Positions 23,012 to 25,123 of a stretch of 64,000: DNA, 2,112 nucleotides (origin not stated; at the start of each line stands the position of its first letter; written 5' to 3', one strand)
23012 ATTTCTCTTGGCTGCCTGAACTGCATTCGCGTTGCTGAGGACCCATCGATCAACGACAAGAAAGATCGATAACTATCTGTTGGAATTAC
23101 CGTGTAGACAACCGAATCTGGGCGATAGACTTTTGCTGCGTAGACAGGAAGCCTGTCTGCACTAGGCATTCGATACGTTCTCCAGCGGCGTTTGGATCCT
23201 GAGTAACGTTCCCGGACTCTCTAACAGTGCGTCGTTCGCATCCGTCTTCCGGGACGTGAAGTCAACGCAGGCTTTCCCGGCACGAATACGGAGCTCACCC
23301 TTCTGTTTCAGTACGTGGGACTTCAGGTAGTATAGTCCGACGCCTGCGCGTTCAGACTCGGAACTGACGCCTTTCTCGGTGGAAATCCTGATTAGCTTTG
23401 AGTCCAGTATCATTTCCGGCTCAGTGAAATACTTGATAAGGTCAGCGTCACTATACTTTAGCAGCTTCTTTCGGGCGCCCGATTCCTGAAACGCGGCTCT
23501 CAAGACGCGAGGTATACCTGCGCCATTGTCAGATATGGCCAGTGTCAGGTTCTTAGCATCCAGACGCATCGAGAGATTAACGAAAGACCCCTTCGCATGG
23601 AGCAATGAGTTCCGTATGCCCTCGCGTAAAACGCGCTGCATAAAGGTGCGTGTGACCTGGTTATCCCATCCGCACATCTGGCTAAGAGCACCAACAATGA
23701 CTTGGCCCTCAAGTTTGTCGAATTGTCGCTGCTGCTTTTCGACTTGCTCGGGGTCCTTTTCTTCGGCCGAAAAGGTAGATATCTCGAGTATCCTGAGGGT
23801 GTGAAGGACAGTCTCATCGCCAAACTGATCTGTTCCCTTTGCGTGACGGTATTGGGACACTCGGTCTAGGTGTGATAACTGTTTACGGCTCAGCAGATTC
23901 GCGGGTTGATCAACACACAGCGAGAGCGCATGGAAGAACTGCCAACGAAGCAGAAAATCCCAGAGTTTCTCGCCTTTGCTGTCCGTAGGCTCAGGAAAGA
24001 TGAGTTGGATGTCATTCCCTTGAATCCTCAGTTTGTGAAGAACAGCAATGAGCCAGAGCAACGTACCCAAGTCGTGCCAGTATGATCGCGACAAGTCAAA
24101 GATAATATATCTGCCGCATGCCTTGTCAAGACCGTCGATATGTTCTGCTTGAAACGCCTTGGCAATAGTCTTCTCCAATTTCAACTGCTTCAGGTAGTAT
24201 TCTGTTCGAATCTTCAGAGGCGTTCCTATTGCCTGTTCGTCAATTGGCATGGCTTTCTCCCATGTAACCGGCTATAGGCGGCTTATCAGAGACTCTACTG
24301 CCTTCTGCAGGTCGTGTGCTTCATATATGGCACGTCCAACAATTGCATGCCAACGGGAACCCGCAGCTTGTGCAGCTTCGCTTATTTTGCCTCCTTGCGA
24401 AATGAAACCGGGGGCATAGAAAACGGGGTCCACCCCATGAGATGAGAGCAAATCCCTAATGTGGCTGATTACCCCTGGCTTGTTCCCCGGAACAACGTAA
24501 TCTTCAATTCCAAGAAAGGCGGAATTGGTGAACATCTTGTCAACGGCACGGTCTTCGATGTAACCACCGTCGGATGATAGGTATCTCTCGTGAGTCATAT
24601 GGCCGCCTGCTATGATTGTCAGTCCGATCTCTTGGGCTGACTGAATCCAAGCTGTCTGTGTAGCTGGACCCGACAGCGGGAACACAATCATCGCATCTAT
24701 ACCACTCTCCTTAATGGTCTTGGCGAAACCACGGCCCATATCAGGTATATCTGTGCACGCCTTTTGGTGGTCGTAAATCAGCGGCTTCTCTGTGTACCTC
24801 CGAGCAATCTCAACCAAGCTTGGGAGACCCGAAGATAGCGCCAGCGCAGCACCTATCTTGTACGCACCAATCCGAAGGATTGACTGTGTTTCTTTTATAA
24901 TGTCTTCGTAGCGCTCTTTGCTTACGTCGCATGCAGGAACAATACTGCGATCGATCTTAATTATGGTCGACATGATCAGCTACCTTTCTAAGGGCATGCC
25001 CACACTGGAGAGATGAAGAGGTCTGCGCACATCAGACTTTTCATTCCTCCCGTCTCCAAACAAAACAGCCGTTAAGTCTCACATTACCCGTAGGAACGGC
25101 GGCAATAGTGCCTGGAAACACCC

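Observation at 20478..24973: Four-gene operon: OMPDC-fold protein, GHKL-STAS ATPase, PRTase-like protein, TIR-domain protein, in a low-GC island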

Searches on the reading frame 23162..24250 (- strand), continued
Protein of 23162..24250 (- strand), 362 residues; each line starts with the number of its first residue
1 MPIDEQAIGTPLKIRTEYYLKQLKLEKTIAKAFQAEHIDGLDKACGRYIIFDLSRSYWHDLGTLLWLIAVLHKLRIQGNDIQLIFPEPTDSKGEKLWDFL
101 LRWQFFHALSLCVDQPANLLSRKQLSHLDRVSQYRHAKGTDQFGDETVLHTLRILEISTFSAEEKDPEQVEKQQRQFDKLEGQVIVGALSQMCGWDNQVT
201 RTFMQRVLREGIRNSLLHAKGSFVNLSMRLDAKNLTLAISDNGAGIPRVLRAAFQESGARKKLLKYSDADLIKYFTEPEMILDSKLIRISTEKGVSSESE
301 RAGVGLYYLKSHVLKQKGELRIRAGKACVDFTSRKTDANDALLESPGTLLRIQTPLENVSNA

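Call 99: search_solved_structures(query=L046:7613-8260:+, max_evalue=0.001, show_alignments=1)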
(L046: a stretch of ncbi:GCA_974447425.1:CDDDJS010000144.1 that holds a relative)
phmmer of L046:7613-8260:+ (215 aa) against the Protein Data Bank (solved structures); distinct sequences matched with E-value up to 0.001: 22.
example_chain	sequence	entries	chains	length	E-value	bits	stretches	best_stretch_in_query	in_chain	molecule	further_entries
4ohc_A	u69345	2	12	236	3.6e-35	124.7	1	6-209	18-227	Orotate phosphoribosyltransferase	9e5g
2wns_A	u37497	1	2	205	4.2e-28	101.7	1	26-206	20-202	OROTATE PHOSPHORIBOSYLTRANSFERASE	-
3qw4_B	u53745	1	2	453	4.8e-25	91.7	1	26-174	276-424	UMP synthase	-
3m3h_A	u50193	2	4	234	2.3e-24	89.5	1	9-203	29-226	Orotate phosphoribosyltransferase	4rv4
2aee_A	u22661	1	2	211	1e-22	84.1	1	10-207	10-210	Orotate phosphoribosyltransferase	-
3dez_A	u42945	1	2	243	7.9e-22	81.2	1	17-207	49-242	Orotate phosphoribosyltransferase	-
2yzk_A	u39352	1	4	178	5.2e-21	78.5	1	11-179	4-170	Orotate phosphoribosyltransferase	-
2p1z_A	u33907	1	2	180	5.3e-12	49.1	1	27-171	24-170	Phosphoribosyltransferase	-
5hkf_A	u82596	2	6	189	9.9e-11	44.9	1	28-171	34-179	Orotate phosphoribosyltransferase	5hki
5hkl_A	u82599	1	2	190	1e-10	44.9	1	28-171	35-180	Orotate phosphoribosyltransferase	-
2pry_A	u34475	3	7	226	5.3e-08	36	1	26-159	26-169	Orotate phosphoribosyltransferase 1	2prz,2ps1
4wml_A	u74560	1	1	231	5.4e-08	36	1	26-159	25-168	Orotate phosphoribosyltransferase 1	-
4wn3_A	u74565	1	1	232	5.4e-08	36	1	26-159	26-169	Orotate phosphoribosyltransferase 1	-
1oro_A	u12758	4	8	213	1.5e-07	34.6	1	27-208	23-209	OROTATE PHOSPHORIBOSYLTRANSFERASE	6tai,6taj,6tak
1lh0_A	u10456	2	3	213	5.9e-07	32.6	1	27-190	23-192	OMP synthase | OROTATE PHOSPHORIBOSYLTRANSFERASE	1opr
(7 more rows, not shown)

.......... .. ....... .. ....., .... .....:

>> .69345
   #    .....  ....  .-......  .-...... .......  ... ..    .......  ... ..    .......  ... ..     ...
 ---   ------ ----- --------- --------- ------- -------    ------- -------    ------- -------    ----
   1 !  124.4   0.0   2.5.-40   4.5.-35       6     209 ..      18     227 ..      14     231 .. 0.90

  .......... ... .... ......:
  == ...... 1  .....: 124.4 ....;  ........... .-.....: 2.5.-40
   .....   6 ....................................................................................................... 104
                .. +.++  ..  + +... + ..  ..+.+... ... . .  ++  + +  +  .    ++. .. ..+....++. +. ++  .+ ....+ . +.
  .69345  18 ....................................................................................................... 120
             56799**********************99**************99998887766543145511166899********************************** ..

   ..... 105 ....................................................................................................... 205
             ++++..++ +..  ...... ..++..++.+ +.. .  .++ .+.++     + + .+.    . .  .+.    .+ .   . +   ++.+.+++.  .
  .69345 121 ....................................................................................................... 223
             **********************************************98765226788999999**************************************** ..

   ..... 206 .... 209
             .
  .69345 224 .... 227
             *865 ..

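Call 100: search_solved_structures(query=L046:6859-7620:+, max_evalue=0.001, show_alignments=1)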
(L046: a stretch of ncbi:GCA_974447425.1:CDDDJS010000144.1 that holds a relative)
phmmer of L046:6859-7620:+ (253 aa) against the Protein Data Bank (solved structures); distinct sequences matched with E-value up to 0.001: 73 (the best 60 are shown).
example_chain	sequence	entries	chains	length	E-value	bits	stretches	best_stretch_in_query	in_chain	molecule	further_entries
3lhy_A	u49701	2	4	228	1.5e-11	47.5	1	18-245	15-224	Orotidine 5'-phosphate decarboxylase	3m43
3nqe_A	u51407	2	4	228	1.9e-11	47.3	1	18-245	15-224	Orotidine 5'-phosphate decarboxylase | Orotidine 5'-monophosphate decarboxylase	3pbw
3nqf_A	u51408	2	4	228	2e-11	47.2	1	18-245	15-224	Orotidine 5'-phosphate decarboxylase | Orotidine 5'-monophosphate decarboxylase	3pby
3li0_A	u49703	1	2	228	3.5e-11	46.4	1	18-245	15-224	Orotidine 5'-phosphate decarboxylase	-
3rlu_A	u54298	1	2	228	4.9e-11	45.9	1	18-245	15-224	Orotidine 5'-phosphate decarboxylase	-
3lhu_A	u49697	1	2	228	5.3e-11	45.8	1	18-245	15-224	Orotidine 5'-phosphate decarboxylase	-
3lv5_A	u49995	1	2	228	5.6e-11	45.7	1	18-245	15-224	Orotidine 5'-phosphate decarboxylase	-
3lts_A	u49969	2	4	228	5.8e-11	45.7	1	18-245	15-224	Orotidine 5'-phosphate decarboxylase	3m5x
3g18_A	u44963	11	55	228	6.1e-11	45.6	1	18-245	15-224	Orotidine 5'-phosphate decarboxylase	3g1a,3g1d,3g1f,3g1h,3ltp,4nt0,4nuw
1loq_A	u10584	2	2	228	6.5e-11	45.5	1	18-245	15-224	orotidine 5'-monophosphate decarboxylase | orotidine monophosphate decarboxylase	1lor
1dv7_A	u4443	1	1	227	6.8e-11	45.4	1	18-245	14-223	OROTIDINE 5'-PHOSPHATE DECARBOXYLASE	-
1x1z_A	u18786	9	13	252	7e-11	45.4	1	18-245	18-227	Orotidine 5'-phosphate decarboxylase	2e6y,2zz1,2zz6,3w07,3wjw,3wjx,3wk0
3nqa_A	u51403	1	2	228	7.1e-11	45.4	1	18-245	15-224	Orotidine 5'-phosphate decarboxylase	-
4lui_A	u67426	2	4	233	7.1e-11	45.4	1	19-243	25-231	Orotidine 5'-phosphate decarboxylase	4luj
1lol_A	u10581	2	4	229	7.3e-11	45.3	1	18-245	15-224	orotidine 5'-monophosphate decarboxylase | orotidine monophosphate decarboxylase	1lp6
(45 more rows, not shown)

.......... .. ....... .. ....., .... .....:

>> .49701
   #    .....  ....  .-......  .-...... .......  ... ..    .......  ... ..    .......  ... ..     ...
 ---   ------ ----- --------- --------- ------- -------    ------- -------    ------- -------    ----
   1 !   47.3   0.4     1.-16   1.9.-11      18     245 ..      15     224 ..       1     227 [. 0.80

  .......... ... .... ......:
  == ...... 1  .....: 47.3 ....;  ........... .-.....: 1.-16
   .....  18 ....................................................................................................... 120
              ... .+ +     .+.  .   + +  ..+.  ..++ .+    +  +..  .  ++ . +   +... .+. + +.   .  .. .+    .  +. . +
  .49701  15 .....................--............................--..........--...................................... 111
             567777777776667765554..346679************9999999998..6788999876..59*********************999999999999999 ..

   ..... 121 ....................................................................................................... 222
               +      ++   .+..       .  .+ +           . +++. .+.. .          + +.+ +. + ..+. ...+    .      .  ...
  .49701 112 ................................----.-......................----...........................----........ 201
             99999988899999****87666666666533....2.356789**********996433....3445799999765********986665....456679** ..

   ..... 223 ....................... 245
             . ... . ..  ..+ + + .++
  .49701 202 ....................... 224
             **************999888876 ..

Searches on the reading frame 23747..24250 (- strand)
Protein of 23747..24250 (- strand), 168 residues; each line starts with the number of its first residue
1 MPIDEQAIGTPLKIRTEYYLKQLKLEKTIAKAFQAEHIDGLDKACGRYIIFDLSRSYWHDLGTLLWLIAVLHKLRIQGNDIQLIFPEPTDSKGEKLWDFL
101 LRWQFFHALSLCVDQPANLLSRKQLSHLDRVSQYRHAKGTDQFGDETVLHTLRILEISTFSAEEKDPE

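Call 67: search_protein_families(library=pfam, proteins=[window:23747-24250:-], max_evalue=10)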
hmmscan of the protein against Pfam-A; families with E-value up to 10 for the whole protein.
seq(168 aa): 0 families

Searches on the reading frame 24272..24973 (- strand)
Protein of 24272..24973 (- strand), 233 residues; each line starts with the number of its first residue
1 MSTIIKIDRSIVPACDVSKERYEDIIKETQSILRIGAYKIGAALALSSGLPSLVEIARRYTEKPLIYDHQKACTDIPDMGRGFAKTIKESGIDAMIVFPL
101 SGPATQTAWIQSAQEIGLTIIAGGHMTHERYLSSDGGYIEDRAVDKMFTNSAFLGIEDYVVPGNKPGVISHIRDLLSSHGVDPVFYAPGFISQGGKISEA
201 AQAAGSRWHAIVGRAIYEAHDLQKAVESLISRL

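Call 3: search_protein_families(library=pfam, proteins=[window:24272-24973:-], max_evalue=1)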
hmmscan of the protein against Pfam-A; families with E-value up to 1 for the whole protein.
window:24272-24973:- (233 aa): 2 families
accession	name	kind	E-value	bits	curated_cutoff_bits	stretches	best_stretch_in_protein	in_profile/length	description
PF00215.30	OMPdecase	-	2.8e-10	40.9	27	1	14-228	6-220/221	Orotidine 5'-phosphate decarboxylase / HUMPS family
PF22629.2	ACT_AHAS_ss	-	0.23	12.1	27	1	163-181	6-24/67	AHAS small subunit-like ACT domain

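Call 4: search_protein_families(library=padloc, proteins=[window:24272-24973:-], max_evalue=1)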
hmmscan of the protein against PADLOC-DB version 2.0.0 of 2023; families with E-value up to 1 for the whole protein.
window:24272-24973:- (233 aa): 0 families

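Call 5: search_protein_families(library=ncbifam, proteins=[window:24272-24973:-], max_evalue=1)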
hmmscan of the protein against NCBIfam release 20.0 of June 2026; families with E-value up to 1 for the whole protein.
window:24272-24973:- (233 aa): 5 families
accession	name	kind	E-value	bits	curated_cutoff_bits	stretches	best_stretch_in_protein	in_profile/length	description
NF010386.0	PRK13813.1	equivalog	1.8e-17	63.6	208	1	8-231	4-211/216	orotidine 5'-phosphate decarboxylase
TIGR01740.1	pyrF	equivalog_domain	6.4e-07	29.3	92.3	1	15-227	5-213/216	orotidine-5'-phosphate decarboxylase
NF001273.0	PRK00230.1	equivalog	0.0034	16.8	193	0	11-123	7-115/233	orotidine-5'-phosphate decarboxylase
NF009832.1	PRK13306.1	subfamily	0.0089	15.5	250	1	35-116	28-104/215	3-dehydro-L-gulonate-6-phosphate decarboxylase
TIGR03128.2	RuMP_HxlA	equivalog_domain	0.06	13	200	1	35-121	24-105/205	3-hexulose-6-phosphate synthase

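Call 33: search_solved_structures(query=window:24272-24973:-, max_evalue=0.01, show_alignments=2)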
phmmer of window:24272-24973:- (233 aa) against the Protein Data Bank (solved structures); distinct sequences matched with E-value up to 0.01: 71 (the best 60 are shown).
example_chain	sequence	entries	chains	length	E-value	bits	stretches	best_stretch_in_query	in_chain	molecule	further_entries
3lhy_A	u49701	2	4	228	4.3e-14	55.7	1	23-229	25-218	Orotidine 5'-phosphate decarboxylase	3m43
3nqe_A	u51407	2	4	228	5e-14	55.5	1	23-229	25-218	Orotidine 5'-phosphate decarboxylase | Orotidine 5'-monophosphate decarboxylase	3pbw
3nqf_A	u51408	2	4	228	5e-14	55.5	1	23-229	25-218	Orotidine 5'-phosphate decarboxylase | Orotidine 5'-monophosphate decarboxylase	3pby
3lts_A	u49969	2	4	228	5.9e-14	55.3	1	23-229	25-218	Orotidine 5'-phosphate decarboxylase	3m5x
3rlu_A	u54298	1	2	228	8.9e-14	54.7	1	23-229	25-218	Orotidine 5'-phosphate decarboxylase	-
3p5z_A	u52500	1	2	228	1.2e-13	54.3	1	23-229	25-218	Orotidine 5'-monophosphate decarboxylase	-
3lv5_A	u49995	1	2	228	1.2e-13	54.2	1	23-229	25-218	Orotidine 5'-phosphate decarboxylase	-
1dv7_A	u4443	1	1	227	1.6e-13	53.8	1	23-229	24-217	OROTIDINE 5'-PHOSPHATE DECARBOXYLASE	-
3g18_A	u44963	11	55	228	1.7e-13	53.8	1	23-229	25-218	Orotidine 5'-phosphate decarboxylase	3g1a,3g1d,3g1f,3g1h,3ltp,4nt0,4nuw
1loq_A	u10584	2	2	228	1.7e-13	53.8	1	23-229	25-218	orotidine 5'-monophosphate decarboxylase | orotidine monophosphate decarboxylase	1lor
1km4_A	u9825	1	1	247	1.7e-13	53.8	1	23-229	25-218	OROTIDINE 5'-PHOSPHATE DECARBOXYLASE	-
1lol_A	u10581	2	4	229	1.7e-13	53.8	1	23-229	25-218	orotidine 5'-monophosphate decarboxylase | orotidine monophosphate decarboxylase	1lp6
3nq7_A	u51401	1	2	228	1.7e-13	53.7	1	23-229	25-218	Orotidine 5'-phosphate decarboxylase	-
2zz2_A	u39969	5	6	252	1.8e-13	53.7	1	23-229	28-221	Orotidine 5'-phosphate decarboxylase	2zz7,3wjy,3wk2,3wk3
3lhu_A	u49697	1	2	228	1.9e-13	53.6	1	23-229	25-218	Orotidine 5'-phosphate decarboxylase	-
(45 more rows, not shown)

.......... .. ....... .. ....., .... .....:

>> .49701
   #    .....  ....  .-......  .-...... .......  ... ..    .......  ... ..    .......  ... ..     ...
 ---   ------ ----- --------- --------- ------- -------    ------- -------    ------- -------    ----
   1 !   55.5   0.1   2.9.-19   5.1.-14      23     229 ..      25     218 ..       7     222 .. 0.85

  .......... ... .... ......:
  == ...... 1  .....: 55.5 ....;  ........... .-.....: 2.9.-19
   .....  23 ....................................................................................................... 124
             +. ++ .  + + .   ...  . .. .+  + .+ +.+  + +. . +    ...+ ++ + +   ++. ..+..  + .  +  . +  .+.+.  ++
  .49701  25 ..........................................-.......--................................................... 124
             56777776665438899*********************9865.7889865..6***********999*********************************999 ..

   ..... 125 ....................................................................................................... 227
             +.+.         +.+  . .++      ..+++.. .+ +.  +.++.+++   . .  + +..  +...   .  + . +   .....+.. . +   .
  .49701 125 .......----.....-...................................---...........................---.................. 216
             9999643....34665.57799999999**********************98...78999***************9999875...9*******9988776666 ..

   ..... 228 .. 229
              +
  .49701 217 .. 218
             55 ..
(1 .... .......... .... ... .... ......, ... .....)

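Call 84: list_cluster_members(proteins=[window:24272-24973:-, window:23162-24250:-, window:21403-23169:-, window:20478-21395:-])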
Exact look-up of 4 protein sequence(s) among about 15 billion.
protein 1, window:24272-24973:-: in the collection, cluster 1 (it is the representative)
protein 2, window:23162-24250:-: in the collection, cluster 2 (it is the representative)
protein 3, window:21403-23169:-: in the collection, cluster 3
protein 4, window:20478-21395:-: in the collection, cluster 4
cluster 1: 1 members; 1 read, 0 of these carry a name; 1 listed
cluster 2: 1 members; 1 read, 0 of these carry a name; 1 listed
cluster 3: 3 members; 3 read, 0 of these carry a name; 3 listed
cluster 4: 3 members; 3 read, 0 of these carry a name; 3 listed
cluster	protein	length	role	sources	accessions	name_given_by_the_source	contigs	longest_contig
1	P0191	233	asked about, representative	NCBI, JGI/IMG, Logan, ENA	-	-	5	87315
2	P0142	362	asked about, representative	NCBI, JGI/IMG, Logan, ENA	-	-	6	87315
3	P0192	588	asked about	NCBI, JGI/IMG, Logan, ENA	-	-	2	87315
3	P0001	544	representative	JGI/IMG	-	-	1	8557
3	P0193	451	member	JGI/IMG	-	-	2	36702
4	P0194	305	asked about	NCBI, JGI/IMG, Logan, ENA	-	-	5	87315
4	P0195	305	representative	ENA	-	-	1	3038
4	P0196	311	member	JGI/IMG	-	-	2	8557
